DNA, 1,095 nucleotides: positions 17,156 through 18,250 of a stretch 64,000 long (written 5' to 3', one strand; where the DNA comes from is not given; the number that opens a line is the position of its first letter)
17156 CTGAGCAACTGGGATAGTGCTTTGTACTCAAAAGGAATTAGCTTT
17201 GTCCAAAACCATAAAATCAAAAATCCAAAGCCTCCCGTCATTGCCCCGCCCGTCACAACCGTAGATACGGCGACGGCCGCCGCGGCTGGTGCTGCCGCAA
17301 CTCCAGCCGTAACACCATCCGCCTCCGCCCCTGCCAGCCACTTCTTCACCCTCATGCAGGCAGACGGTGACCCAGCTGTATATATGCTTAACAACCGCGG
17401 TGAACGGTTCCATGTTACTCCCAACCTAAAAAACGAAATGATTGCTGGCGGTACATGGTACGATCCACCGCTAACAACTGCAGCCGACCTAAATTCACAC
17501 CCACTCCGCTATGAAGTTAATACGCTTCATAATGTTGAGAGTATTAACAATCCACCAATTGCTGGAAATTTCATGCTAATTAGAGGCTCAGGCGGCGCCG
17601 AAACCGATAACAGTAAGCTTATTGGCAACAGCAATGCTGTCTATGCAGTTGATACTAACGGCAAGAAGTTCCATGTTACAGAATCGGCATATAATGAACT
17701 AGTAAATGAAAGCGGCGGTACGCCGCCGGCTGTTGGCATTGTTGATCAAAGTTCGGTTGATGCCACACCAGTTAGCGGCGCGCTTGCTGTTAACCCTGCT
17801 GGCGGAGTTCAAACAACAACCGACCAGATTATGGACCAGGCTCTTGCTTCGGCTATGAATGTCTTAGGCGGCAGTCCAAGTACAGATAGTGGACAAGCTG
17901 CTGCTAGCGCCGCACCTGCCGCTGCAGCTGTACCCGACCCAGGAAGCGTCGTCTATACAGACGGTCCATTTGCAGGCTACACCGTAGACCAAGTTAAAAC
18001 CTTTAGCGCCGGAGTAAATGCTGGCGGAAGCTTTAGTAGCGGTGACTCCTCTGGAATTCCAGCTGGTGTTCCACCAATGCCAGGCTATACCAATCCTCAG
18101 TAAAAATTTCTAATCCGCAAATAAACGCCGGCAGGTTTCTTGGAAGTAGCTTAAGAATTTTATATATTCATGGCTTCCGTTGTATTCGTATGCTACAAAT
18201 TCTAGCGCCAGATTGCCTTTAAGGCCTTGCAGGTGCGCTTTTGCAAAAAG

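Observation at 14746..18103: Paralogous large repeat proteins with secreted-protein composition but no signal peptide and a shared C-terminal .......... end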

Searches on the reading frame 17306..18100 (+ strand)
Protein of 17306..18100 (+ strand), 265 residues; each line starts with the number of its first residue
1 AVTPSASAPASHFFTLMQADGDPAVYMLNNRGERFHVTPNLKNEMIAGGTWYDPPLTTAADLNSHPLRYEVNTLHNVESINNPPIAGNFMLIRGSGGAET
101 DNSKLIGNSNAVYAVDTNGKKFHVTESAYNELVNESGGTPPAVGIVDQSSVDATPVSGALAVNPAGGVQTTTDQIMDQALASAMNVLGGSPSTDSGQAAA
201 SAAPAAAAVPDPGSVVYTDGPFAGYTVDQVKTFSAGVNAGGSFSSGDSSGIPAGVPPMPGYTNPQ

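Call 18: search_protein_representatives(protein=window:17306-18100:+)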
Query: 265 residues. Proteins with E-value up to 0.001 (for the whole library): 24; up to 1e-10: 19; up to 1e-30: 10. The best 24 are listed.
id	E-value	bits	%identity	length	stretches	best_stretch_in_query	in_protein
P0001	6.7e-167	569.8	100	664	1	1-265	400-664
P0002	1.1e-141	487.2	80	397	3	6-223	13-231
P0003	4.3e-73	262.5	46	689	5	3-257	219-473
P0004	1.5e-61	224.6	42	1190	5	20-192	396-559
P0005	1.0e-56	208.8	38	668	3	5-208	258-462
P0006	1.2e-55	205.3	43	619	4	21-211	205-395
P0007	3.1e-51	190.8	38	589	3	4-214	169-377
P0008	4.0e-51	190.5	42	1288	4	20-168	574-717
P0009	5.4e-44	167.1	47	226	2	14-206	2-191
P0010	1.8e-34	135.9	41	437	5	45-259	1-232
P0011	2.7e-29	119.0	35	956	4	23-212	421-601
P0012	6.2e-29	117.8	36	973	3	5-212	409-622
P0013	9.9e-27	110.5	37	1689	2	19-194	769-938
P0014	3.4e-25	105.5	38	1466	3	18-196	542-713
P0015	3.6e-25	105.4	41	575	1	17-161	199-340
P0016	1.7e-20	90.1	40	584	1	22-154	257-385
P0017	1.0e-19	87.5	35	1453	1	20-243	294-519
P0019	1.2e-16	77.5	34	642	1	17-196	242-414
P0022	5.9e-05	39.2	36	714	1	18-92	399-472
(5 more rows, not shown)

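Call 22: find_encoding_contigs(protein=P0003, flank=10000, max_places=4)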
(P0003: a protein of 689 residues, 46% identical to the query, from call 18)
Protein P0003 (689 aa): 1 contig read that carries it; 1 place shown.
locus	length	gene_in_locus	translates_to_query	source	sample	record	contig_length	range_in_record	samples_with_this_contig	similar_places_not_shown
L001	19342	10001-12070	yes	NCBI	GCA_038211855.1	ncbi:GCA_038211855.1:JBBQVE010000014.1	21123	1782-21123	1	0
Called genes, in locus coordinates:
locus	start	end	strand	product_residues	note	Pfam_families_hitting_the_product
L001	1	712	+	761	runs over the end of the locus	-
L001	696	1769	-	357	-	PF00814:TsaD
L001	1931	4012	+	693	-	-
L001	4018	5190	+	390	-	-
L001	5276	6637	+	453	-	PF08245:Mur_ligase_M, PF02875:Mur_ligase_C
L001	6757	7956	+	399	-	-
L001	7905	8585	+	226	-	-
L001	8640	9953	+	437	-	-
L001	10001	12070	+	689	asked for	-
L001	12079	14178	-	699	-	PF00664:ABC_membrane, PF00005:ABC_tran, PF02463:SMC_N (faint), PF13304:AAA_21 (faint)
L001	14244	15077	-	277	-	PF19420:DDAH_eukar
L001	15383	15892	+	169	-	-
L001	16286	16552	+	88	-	PF00166:Cpn10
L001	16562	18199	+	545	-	PF00118:Cpn60_TCP1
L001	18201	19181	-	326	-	-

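Call 23: find_encoding_contigs(protein=P0013, flank=10000, max_places=4)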
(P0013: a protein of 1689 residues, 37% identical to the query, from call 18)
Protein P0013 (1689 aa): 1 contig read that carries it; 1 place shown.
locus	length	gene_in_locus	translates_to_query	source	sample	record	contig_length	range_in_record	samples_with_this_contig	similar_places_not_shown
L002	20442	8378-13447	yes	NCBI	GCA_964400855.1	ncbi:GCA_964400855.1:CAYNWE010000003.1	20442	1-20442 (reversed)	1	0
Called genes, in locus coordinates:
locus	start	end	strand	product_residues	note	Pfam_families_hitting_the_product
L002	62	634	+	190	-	-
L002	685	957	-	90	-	PF01016:Ribosomal_L27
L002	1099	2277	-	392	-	PF01555:N6_N4_Mtase, PF01170:UPF0020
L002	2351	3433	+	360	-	PF03706:LPG_synthase_TM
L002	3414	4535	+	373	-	PF13742:tRNA_anti_2, PF02601:Exonuc_VII_L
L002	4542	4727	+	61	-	PF02609:Exonuc_VII_S (weak)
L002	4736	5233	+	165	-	-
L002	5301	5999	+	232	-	-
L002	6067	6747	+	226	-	-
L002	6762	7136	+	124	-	PF00072:Response_reg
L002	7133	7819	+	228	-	PF11967:RecO_N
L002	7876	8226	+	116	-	-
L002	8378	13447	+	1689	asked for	PF13946:DUF4214 (faint)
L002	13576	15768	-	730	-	PF00664:ABC_membrane, PF02463:SMC_N (faint), PF00005:ABC_tran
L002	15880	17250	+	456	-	PF00587:tRNA-synt_2b, PF03129:HGTP_anticodon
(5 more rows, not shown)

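Call 29: find_related_loci(query=A1, collection=genome_contigs, flank=10000)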
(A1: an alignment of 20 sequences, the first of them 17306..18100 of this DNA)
Query A1 (265 aa) in genome_contigs; peptide patterns used: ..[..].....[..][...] (x = any residue, [..] = any of these).
53 stretches matched a pattern; 2 encode a relative of the query (tblastn E <= 1e-3); 2 distinct loci.
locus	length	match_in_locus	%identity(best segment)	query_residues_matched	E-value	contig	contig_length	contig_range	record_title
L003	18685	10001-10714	49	4-237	1e-62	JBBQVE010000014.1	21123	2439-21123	MAG: Candidatus Saccharimonadales bacterium isolate Co_metawrap_1981 Cmw_1981_k141_27867471_length_21123_cov_13.9950, wh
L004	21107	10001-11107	36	1-161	9e-25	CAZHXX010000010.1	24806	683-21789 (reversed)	MAG TPA_asm: uncultured Candidatus Saccharibacteria bacterium isolate SRP257259_co1_389 genome assembly, contig: NODE_22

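Call 30: find_encoding_contigs(protein=P0006, flank=10000, max_places=3)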
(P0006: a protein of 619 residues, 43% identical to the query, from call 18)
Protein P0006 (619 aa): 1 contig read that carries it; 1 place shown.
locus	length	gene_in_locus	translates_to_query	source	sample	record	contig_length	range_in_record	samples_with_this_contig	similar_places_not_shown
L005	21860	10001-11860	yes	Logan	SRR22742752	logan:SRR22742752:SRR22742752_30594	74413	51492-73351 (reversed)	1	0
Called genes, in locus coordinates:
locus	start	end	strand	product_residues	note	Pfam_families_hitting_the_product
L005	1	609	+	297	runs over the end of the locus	PF01381:HTH_3, PF12844:HTH_19 (faint), PF13443:HTH_26, PF13560:HTH_31, PF00702:Hydrolase (weak), PF13419:HAD_2 (weak)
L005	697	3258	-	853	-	PF00133:tRNA-synt_1, PF09334:tRNA-synt_1g (weak), PF13603:tRNA-synt_1_2 (faint), PF09334:tRNA-synt_1g (weak), PF08264:Anticodon_1, PF10458:Val_tRNA-synt_C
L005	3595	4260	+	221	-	-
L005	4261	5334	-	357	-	PF00814:TsaD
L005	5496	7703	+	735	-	-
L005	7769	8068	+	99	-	PF18908:DUF5663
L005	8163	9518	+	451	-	PF08245:Mur_ligase_M, PF02875:Mur_ligase_C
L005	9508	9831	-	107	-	PF00202:Aminotran_3 (faint)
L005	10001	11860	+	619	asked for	-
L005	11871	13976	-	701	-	PF00664:ABC_membrane, PF00005:ABC_tran, PF02463:SMC_N (faint), PF13304:AAA_21 (faint)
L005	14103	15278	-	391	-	PF00202:Aminotran_3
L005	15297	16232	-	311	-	PF19420:DDAH_eukar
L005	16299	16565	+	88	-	PF00166:Cpn10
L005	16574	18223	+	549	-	PF00118:Cpn60_TCP1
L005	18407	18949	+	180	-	-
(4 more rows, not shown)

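Call 31: find_encoding_contigs(protein=P0011, flank=10000, max_places=3)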
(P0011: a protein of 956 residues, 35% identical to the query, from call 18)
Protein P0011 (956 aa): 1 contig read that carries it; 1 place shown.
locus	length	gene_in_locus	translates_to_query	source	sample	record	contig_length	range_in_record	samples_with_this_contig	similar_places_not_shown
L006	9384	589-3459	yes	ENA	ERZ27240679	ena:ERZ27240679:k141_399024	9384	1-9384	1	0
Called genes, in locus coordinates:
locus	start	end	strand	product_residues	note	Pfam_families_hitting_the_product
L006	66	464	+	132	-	-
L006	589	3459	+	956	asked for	-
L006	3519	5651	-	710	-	PF00664:ABC_membrane, PF00005:ABC_tran, PF02463:SMC_N (faint)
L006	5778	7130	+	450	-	PF28494:GlyRS_ins_1 (faint), PF00587:tRNA-synt_2b, PF03129:HGTP_anticodon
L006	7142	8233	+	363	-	-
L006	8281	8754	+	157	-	PF04073:tRNA_edit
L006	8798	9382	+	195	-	?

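Call 32: find_encoding_contigs(protein=P0019, flank=10000, max_places=3)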
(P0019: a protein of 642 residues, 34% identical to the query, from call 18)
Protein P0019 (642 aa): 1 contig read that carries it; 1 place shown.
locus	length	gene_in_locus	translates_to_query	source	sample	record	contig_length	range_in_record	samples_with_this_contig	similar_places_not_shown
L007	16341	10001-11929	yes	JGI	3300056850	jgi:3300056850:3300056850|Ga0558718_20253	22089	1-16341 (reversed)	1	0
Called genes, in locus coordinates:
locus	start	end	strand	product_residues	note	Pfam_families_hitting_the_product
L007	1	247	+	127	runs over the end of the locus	PF00293:NUDIX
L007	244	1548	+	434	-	PF01938:TRAM (weak), PF05958:tRNA_U5-meth_tr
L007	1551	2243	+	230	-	PF04452:Methyltrans_RNA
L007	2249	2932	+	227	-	PF12705:PDDEXK_1 (weak)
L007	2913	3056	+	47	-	-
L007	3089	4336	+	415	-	PF02403:Seryl_tRNA_N, PF00587:tRNA-synt_2b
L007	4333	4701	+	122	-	PF02482:Ribosomal_S30AE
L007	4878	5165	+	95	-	PF07517:SecA_DEAD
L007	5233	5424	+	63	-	PF07517:SecA_DEAD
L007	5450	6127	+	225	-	PF07517:SecA_DEAD, PF01043:SecA_PP_bind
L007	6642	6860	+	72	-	PF07516:SecA_SW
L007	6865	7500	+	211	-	PF07516:SecA_SW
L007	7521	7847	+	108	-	PF00675:Peptidase_M16 (weak)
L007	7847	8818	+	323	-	PF05193:Peptidase_M16_C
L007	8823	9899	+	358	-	PF03462:PCRF, PF00472:RF-1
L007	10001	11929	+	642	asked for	-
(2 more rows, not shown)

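Call 33: find_encoding_contigs(protein=P0015, flank=10000, max_places=3)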
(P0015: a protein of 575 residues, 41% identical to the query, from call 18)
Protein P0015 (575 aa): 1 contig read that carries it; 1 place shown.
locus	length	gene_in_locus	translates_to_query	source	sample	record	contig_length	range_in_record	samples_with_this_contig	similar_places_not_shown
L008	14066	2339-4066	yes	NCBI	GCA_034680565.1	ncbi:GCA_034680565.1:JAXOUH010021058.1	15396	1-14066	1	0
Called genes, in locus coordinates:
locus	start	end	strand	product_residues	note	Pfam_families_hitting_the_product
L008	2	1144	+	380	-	?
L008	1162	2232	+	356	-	PF03462:PCRF, PF00472:RF-1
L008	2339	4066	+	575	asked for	-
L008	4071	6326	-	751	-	PF00664:ABC_membrane, PF00005:ABC_tran, PF02463:SMC_N (faint), PF13304:AAA_21 (faint)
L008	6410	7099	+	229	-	PF03193:RsgA_GTPase (faint), PF20720:nSTAND3 (faint), PF00005:ABC_tran, PF13304:AAA_21 (faint)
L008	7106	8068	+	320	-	PF18075:FtsX_ECD, PF02687:FtsX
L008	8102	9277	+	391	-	PF01551:Peptidase_M23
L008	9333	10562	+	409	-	PF00595:PDZ, PF13180:PDZ_2, PF17820:PDZ_6, PF03572:Peptidase_S41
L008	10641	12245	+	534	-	PF06418:CTP_synth_N, PF00117:GATase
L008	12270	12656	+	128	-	PF00072:Response_reg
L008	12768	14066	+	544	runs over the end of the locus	-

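Call 34: predict_structure(alignment_id=A1)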
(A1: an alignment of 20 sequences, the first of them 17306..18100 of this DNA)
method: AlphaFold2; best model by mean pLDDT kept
length: 265 residues; sequences in the alignment: 20
mean_pLDDT: 78.4   pTM: 0.58
mean pLDDT of the five models: 78.4, 77.8, 77.5, 75.4, 72.7
residues with pLDDT >= 90: 112; 70-90: 67; 50-70: 54; < 50: 32
segments of 3 or more residues with pLDDT < 50: 188-193, 195-209, 240-247
pLDDT, mean of each block of 10 residues (from residue 1): 63 90 95 95 95 96 94 89 87 81 84 94 94 93 91 92 87 62 53 45 47 70 82 66 47 56 55
secondary structure, 60 per line:
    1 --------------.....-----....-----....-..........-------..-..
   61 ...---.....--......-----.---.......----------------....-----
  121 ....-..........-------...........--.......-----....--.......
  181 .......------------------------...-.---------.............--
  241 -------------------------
elements in order: E15-19 E25-28 E34-37 H39-48 H59-63 E67-71 H74-79 E89-95 E112-115 E121-124 H126-135 E143-147 H148-153 E156-162 E168-171 H174-187 H227-238

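Call 42: find_encoding_contigs(protein=P0016, flank=10000, max_places=3)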
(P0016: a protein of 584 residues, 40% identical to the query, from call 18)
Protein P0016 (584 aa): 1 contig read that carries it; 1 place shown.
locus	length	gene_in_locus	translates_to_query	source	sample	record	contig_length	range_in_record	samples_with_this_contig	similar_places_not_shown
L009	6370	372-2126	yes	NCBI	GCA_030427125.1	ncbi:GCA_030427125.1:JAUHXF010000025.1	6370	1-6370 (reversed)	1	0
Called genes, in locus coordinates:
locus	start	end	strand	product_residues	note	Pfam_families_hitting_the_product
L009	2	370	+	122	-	?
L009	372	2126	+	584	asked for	-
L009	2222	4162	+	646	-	-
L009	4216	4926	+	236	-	-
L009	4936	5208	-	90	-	PF01016:Ribosomal_L27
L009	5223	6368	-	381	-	?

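Call 43: find_encoding_contigs(protein=P0022, flank=10000, max_places=3)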
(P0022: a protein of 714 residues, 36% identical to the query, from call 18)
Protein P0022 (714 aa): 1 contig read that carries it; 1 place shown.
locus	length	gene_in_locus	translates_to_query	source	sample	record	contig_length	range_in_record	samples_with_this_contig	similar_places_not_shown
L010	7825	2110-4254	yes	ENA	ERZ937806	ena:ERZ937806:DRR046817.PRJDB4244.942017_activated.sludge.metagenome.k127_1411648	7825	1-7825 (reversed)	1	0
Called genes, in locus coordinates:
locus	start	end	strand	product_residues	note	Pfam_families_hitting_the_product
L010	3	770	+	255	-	?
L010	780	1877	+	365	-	PF03462:PCRF, PF00472:RF-1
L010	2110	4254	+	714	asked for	-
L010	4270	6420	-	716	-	PF00664:ABC_membrane, PF00005:ABC_tran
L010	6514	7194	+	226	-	PF00005:ABC_tran, PF02463:SMC_N (faint), PF13401:AAA_22 (faint), PF13304:AAA_21 (weak)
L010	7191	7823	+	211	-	?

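Call 44: find_encoding_contigs(protein=P0017, flank=10000, max_places=3)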
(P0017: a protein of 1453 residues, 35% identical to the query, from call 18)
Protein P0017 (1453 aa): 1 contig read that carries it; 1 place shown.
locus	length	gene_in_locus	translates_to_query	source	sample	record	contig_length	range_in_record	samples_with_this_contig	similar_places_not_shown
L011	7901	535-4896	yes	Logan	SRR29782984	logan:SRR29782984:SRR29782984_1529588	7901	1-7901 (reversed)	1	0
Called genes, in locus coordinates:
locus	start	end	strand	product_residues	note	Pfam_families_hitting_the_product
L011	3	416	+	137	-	?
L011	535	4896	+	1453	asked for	PF13946:DUF4214 (faint)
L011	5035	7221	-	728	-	PF00664:ABC_membrane, PF02463:SMC_N (faint), PF00005:ABC_tran, PF13304:AAA_21 (faint)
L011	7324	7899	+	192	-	?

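Call 65: search_protein_families(library=pfam, proteins=[P0003, P0004, P0005, P0011, P0013, P0015, P0016, P0019, P0022], max_evalue=0.01)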
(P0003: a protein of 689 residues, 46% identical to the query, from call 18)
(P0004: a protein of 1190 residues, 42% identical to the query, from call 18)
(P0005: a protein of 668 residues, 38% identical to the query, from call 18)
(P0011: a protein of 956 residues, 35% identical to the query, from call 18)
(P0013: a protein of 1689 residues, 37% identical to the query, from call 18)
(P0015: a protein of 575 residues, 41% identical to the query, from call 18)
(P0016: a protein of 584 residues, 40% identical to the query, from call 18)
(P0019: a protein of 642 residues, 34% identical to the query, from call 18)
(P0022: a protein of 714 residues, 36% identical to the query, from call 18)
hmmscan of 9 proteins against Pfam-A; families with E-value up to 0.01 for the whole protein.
P0003 (689 aa): 0 families

P0004 (1190 aa): 0 families

P0005 (668 aa): 1 family
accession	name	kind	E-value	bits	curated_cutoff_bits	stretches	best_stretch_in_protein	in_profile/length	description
PF18884.5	TSP3_bac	-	0.0017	18.6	25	0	181-197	1-17/22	Bacterial TSP3 repeat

P0011 (956 aa): 0 families

P0013 (1689 aa): 1 family
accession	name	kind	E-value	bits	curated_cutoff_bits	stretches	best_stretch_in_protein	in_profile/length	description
PF13946.11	DUF4214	-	4.9e-10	39.8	23.2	0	1355-1396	24-69/72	Domain of unknown function (DUF4214)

P0015 (575 aa): 1 family
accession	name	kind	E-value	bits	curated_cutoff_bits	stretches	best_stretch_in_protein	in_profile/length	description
PF14011.11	ESX-1_EspG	-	0.0037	17.3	27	1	311-415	90-186/245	EspG family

P0016 (584 aa): 0 families

P0019 (642 aa): 3 families
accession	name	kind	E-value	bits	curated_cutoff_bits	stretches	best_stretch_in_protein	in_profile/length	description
PF00096.32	zf-C2H2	-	0.00024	21.8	25.2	1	4-27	1-23/23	Zinc finger, C2H2 type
PF13894.12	zf-C2H2_4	-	0.001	20.1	27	1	4-27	1-24/24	C2H2-type zinc finger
PF13912.12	zf-C2H2_6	-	0.0013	19.1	25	1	4-23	2-21/27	C2H2-type zinc finger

P0022 (714 aa): 0 families

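Call 74: find_related_loci(query=A1, collection=viral_contigs, flank=8000)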
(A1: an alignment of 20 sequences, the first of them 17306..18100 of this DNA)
Query A1 (265 aa) in viral_contigs; peptide patterns used: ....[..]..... (x = any residue, [..] = any of these).
15 stretches matched a pattern, but none encodes a relative of the query by tblastn (E <= 1e-3).
